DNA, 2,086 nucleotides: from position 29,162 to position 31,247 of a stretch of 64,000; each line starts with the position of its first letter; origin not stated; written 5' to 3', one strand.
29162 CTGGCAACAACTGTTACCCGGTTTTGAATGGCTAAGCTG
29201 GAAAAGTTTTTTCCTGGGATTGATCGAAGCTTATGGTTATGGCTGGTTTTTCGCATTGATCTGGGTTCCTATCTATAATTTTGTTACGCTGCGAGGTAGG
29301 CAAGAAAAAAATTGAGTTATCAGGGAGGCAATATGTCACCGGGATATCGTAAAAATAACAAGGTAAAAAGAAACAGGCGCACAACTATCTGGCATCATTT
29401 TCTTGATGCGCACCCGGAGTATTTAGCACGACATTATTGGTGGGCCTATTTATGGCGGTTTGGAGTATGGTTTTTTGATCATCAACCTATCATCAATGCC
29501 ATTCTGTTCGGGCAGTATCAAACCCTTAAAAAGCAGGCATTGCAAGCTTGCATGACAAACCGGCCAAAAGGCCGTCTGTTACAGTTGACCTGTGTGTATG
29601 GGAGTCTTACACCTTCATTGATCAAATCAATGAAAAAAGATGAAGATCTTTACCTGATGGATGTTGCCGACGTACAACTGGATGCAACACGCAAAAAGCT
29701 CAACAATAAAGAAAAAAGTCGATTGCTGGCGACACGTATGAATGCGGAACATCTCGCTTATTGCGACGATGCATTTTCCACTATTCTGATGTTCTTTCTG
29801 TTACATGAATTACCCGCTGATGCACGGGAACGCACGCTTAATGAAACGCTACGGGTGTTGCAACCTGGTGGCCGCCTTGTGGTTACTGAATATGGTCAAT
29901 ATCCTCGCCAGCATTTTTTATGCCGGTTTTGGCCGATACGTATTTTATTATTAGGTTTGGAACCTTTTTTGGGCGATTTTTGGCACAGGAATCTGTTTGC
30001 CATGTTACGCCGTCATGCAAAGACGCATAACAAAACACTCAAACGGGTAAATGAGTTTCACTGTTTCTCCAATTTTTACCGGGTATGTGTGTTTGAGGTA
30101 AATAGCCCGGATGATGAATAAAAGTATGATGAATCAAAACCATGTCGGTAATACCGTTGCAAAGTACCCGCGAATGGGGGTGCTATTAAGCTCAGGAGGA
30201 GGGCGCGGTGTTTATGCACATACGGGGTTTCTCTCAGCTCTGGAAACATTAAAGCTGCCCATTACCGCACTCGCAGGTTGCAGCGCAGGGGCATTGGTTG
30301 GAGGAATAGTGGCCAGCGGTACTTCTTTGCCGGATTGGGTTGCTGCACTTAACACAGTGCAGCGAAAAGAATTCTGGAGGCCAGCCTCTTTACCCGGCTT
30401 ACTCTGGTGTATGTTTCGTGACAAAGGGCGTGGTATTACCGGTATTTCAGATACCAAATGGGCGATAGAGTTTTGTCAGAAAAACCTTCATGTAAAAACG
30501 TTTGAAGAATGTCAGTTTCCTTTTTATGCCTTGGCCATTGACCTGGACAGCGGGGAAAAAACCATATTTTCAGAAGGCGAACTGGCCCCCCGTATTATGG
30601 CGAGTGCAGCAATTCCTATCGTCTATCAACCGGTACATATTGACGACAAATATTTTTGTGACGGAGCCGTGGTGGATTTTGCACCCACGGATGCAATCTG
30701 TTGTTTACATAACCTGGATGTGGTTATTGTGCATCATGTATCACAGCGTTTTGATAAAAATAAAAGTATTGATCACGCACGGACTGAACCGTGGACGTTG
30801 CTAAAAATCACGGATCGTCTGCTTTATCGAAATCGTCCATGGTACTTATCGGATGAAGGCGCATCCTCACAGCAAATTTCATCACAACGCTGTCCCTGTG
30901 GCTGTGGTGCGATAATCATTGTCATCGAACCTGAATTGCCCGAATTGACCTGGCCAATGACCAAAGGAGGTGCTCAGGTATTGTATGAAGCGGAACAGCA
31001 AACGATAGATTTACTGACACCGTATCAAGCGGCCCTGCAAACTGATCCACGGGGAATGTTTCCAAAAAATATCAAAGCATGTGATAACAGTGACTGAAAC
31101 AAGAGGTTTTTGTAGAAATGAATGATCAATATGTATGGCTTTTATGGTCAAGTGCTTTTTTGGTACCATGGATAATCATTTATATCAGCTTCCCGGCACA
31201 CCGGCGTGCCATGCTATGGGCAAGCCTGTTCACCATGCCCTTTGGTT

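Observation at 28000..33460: Eight-gene membrane/lipid-enzyme operon hitch-hiking behind the copper P-type ATPase: candidate undescribed metal-stress module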

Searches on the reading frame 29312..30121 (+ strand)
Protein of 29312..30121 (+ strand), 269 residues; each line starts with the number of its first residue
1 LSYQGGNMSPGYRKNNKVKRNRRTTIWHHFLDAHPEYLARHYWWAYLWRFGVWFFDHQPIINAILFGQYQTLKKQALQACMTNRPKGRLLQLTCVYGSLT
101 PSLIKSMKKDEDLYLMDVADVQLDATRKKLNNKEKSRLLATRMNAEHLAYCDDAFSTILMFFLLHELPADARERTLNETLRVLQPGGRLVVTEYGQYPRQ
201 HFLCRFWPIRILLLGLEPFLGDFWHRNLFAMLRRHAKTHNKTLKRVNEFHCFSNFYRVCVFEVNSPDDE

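Call 4: search_protein_families(library=pfam, proteins=[window:29312-30121:+], max_evalue=0.01)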
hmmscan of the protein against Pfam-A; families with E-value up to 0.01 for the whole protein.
window:29312-30121:+ (269 aa): 7 families
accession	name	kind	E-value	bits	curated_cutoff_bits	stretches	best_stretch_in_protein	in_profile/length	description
PF01209.24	Ubie_methyltran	-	4.4e-15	56.1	20.1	1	62-197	24-157/233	ubiE/COQ5 methyltransferase family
PF13649.12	Methyltransf_25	-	4e-11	43.9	27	1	90-187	2-97/97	Methyltransferase domain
PF08241.18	Methyltransf_11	-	6e-10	40.1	21.2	1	91-191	2-95/95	Methyltransferase domain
PF08242.18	Methyltransf_12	-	5.6e-08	33.8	30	1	91-189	2-98/98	Methyltransferase domain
PF13847.12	Methyltransf_31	-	0.00022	21.4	27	1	86-195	4-113/145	Methyltransferase domain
PF05175.20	MTS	-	0.00085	19.4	23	1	76-198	22-145/170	Methyltransferase small domain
PF13489.12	Methyltransf_23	-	0.0014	18.8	27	1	74-201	10-126/164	Methyltransferase domain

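Call 5: search_protein_families(library=ncbifam, proteins=[window:29312-30121:+], max_evalue=0.01)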
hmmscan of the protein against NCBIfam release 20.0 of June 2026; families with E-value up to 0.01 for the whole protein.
window:29312-30121:+ (269 aa): 21 families
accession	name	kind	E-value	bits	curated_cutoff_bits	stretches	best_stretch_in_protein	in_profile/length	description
NF038261.1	rhodoquin_RquA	equivalog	1.6e-52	178.4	175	1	35-260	2-215/218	rhodoquinone biosynthesis methyltransferase RquA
NF052510.1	methyltran_MpqE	exception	2.7e-13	49.8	335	1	63-202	24-161/234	methyl-plastoquinone biosynthesis methyltransferase MpqE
NF001244.0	PRK00216.1-5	equivalog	6.6e-13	48.5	216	1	62-206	25-167/236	bifunctional demethylmenaquinone methyltransferase/2-methoxy-6-polyprenyl-1,4-benzoquinol methylase UbiE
NF001240.0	PRK00216.1-1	equivalog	8.2e-13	48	378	1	60-196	38-173/251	bifunctional demethylmenaquinone methyltransferase/2-methoxy-6-polyprenyl-1,4-benzoquinol methylase UbiE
TIGR01934.1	MenG_MenH_UbiE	subfamily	1.8e-12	47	158.35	1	62-196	16-146/223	ubiquinone/menaquinone biosynthesis methyltransferase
NF043040.1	corrin_prot_MT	hypoth_equivalog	2.1e-11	43.7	180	1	61-193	19-149/216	corrinoid protein-associated methyltransferase CpaM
NF001242.0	PRK00216.1-3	equivalog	3.2e-10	39.8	351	1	73-196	56-180/258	bifunctional demethylmenaquinone methyltransferase/2-methoxy-6-polyprenyl-1,4-benzoquinol methylase UbiE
TIGR02752.1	MenG_heptapren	equivalog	2.6e-09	37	419.85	1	64-196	25-154/231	demethylmenaquinone methyltransferase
NF001243.0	PRK00216.1-4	equivalog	4.1e-09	36.1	235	1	62-197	25-157/237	demethylmenaquinone methyltransferase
NF001241.0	PRK00216.1-2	equivalog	3.5e-08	33.4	327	1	60-201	26-157/231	demethylmenaquinone methyltransferase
NF007023.0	PRK09489.1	equivalog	8.4e-07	28.5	295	1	10-187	126-297/342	16S rRNA (guanine(1207)-N(2))-methyltransferase RsmC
NF040539.1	AST_met_ArsM_2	exception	3.2e-05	23.9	240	1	79-197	50-169/262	putative arsinothricin biosynthesis methyltransferase ArsM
NF047649.1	MTase_UXPK_star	exception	4e-05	22.8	460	1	116-193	108-183/283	methyltransferase/UXPK-star double selenoprotein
NF041537.1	ArsM_AhpD_UU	exception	0.00012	20.9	510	1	117-192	108-181/345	arsenite methyltransferase/AhpD domain selenoprotein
NF045667.1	MTase_DVU1556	equivalog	0.00028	20.4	155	1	121-192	49-120/213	DVU_1556 family methyltransferase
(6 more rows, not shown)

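Call 20: find_homologous_proteins(query=window:29312-30121:+)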
Query window:29312-30121:+ (269 aa): 1273 proteins with E <= 0.001 among 1765 candidates; the best 120 are listed.
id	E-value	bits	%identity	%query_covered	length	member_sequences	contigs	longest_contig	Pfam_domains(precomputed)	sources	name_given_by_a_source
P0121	2.6e-177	606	98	97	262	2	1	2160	PF13649.13,PF01209.25,PF08241.19,PF08242.19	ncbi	-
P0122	4.3e-168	576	93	97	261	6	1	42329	PF13649.13,PF01209.25,PF08241.19,PF08242.19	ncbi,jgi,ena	-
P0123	4.4e-163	559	90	97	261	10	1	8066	PF13649.13,PF01209.25,PF08241.19,PF08242.19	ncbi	-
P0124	4.8e-152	523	85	97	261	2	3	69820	PF13649.13,PF01209.25,PF08241.19,PF08242.19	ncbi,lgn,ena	-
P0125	6.3e-143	493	82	96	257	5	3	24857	PF13649.13,PF01209.25,PF08241.19,PF08242.19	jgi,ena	-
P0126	1.0e-139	483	83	92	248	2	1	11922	PF13649.13,PF01209.25,PF08241.19,PF08242.19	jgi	-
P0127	4.2e-139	481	79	97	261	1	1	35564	PF13649.13,PF01209.25,PF08241.19,PF08242.19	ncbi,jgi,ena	-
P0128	1.7e-129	449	72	97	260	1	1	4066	PF13649.13,PF01209.25,PF08241.19,PF08242.19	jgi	jgi:ubiquinone/menaquinone biosynthesis C-methylase UbiE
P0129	1.8e-129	449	73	95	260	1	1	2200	PF13489.13,PF13649.13,PF01209.25,PF08241.19,PF08242.19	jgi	-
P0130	5.4e-124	431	70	97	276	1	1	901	PF13489.13,PF13649.13,PF01209.25,PF08241.19,PF08242.19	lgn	-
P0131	2.3e-121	422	74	91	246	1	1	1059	PF13649.13,PF01209.25,PF08241.19,PF08242.19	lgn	-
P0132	7.5e-118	411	69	96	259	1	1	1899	PF13649.13,PF01209.25,PF08241.19,PF08242.19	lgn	-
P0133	9.3e-116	404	68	96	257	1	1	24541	PF13649.13,PF01209.25,PF08241.19,PF08242.19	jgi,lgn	jgi:ubiquinone/menaquinone biosynthesis C-methylase UbiE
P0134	1.2e-115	404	66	96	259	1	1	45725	PF13489.13,PF13649.13,PF01209.25,PF08241.19,PF08242.19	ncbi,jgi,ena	-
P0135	2.8e-115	402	67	96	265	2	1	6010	PF13649.13,PF01209.25,PF08241.19,PF08242.19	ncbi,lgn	-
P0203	5.1e-87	310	57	88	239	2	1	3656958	PF05175.21,PF13649.13,PF01209.25,PF08241.19,PF08242.19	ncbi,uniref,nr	ncbi:hypothetical protein Tel_11785 [Candidatus Tenderia electrophaga]|uniref:Methyltransferase doma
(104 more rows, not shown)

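Call 52: search_dna_similar(query=window:29333-30121:+, collection=plasmids, mode=protein, max_rows=20, max_evalue=1e-10)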
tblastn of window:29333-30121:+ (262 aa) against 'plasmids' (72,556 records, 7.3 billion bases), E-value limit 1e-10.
No match.

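Call 66: list_cluster_members(proteins=[P0203])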
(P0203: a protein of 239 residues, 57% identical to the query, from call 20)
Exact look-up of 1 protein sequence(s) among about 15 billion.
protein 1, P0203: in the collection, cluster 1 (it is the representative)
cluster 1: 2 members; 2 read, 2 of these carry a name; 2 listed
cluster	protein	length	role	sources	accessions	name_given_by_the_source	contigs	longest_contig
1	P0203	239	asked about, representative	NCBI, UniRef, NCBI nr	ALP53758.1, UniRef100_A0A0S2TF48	hypothetical protein Tel_11785 [Candidatus Tenderia electrophaga] | Methyltransferase domain-containing protein n=1 Tax=Candidatus Tenderia electrophaga ...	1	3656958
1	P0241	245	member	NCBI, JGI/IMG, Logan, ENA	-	ubiquinone/menaquinone biosynthesis C-methylase UbiE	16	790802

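Call 67: find_encoding_contigs(protein=P0203, flank=10000, max_places=2)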
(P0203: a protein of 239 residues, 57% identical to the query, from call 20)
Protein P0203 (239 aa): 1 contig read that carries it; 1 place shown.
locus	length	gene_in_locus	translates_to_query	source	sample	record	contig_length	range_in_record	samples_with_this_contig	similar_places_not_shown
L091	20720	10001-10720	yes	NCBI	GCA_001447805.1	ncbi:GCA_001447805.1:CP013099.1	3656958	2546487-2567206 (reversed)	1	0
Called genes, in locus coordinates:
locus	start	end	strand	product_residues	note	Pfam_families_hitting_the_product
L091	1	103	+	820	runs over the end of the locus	PF04945:YHS, PF19335:HMBD, PF08282:Hydrolase_3 (faint), PF00122:E1-E2_ATPase, PF00702:Hydrolase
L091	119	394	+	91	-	-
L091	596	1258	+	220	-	PF04140:ICMT (faint), PF04191:PEMT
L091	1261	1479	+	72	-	PF11154:DUF2934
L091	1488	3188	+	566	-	PF00343:Phosphorylase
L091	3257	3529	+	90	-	PF07238:PilZ (weak)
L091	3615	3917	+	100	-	PF04945:YHS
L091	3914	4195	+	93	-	PF18926:DUF5676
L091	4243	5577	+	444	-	PF25371:DUF7884 (faint), PF02353:CMAS, PF13489:Methyltransf_23, PF13847:Methyltransf_31, PF08241:Methyltransf_11, PF08242:Methyltransf_12, PF13649:Methyltransf_25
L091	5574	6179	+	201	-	PF01558:POR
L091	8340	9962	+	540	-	PF14691:Fer4_20, PF00291:PALP (faint), PF01946:Thi4 (weak), PF01266:DAO, PF03486:HI0933_like (weak), PF07992:Pyr_redox_2, PF13450:NAD_binding_8, PF00070:Pyr_redox (weak), +7 more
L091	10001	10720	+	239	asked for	PF01209:Ubie_methyltran, PF05175:MTS, PF08241:Methyltransf_11, PF08242:Methyltransf_12 (weak), PF13649:Methyltransf_25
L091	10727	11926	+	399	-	PF01494:FAD_binding_3, PF03486:HI0933_like (weak), PF13450:NAD_binding_8 (faint)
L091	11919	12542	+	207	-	-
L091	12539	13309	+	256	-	PF04945:YHS, PF18306:LDcluster4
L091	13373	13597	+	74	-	PF04945:YHS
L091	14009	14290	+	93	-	PF18926:DUF5676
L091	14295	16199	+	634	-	PF06480:FtsH_ext (weak), PF06068:TIP49 (faint), PF00004:AAA, PF07728:AAA_5 (faint), PF17862:AAA_lid_3, PF01434:Peptidase_M41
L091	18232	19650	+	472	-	PF03779:SPW, PF07884:VKOR, PF03779:SPW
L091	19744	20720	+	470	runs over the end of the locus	PF00479:G6PD_N, PF02781:G6PD_C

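Call 71: find_related_loci(query=A2, collection=metagenome_contigs, flank=10000)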
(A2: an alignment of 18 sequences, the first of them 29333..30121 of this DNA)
Query A2 (262 aa) in metagenome_contigs; peptide patterns used: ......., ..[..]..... (x = any residue, [..] = any of these).
600 stretches matched a pattern (row limit reached: there are more); 367 encode a relative of the query (tblastn E <= 1e-3); the best 80 are kept; 80 distinct loci.
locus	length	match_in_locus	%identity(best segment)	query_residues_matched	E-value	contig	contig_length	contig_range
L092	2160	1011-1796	98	1-262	0e+0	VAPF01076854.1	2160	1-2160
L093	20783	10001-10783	93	1-262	8e-168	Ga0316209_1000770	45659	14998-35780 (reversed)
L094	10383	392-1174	91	1-262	1e-164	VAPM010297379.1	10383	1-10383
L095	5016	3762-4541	85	1-261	8e-155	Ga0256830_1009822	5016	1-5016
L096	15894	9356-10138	82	1-262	6e-150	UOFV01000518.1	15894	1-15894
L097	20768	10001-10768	82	1-258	1e-143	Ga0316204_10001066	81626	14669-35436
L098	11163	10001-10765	82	1-257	3e-143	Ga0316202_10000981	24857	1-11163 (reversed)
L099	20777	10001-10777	79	1-260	4e-141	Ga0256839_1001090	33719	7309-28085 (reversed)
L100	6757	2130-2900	66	1-258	4e-118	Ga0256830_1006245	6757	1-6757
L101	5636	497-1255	66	6-260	6e-116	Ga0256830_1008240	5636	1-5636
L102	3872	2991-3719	66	13-257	4e-112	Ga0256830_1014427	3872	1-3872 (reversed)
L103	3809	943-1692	64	8-257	2e-110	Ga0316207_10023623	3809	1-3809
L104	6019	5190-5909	66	17-258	3e-109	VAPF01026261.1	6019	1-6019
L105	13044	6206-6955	63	1-256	1e-108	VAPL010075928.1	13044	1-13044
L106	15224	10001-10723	64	17-259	2e-107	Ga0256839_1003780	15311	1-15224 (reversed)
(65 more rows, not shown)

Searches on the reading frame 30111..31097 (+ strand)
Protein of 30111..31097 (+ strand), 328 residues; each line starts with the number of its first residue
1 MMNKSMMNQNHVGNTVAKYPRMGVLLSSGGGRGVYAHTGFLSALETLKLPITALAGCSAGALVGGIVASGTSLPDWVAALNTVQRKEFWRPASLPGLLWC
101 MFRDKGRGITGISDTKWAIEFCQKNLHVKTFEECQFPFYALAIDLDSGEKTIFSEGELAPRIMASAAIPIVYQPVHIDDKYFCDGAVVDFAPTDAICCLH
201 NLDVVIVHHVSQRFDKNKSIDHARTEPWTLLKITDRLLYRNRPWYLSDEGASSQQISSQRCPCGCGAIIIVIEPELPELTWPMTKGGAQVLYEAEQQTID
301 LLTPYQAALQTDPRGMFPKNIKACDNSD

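Call 4: search_protein_families(library=pfam, proteins=[window:30111-31097:+], max_evalue=0.01)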
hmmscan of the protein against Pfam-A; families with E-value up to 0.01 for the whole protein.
window:30111-31097:+ (328 aa): 1 family
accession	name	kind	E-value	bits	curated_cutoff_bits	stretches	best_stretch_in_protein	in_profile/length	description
PF01734.28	Patatin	-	4.9e-24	86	27.7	1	28-195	4-189/191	Patatin-like phospholipase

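Call 5: search_protein_families(library=ncbifam, proteins=[window:30111-31097:+], max_evalue=0.01)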
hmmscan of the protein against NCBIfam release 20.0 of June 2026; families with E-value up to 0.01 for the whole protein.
window:30111-31097:+ (328 aa): 3 families
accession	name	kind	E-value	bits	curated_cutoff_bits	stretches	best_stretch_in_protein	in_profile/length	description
NF007623.0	PRK10279.1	equivalog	3.3e-19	69.2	272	1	21-207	5-177/301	patatin-like phospholipase RssA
NF043045.1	T4SS_VpdC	equivalog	1.1e-10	40.3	1000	2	18-67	301-350/880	Dot/Icm T4SS effector VpdC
NF041079.1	CBASS_lipase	equivalog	0.00045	19.6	200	0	163-201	151-187/317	CBASS cGAMP-activated phospholipase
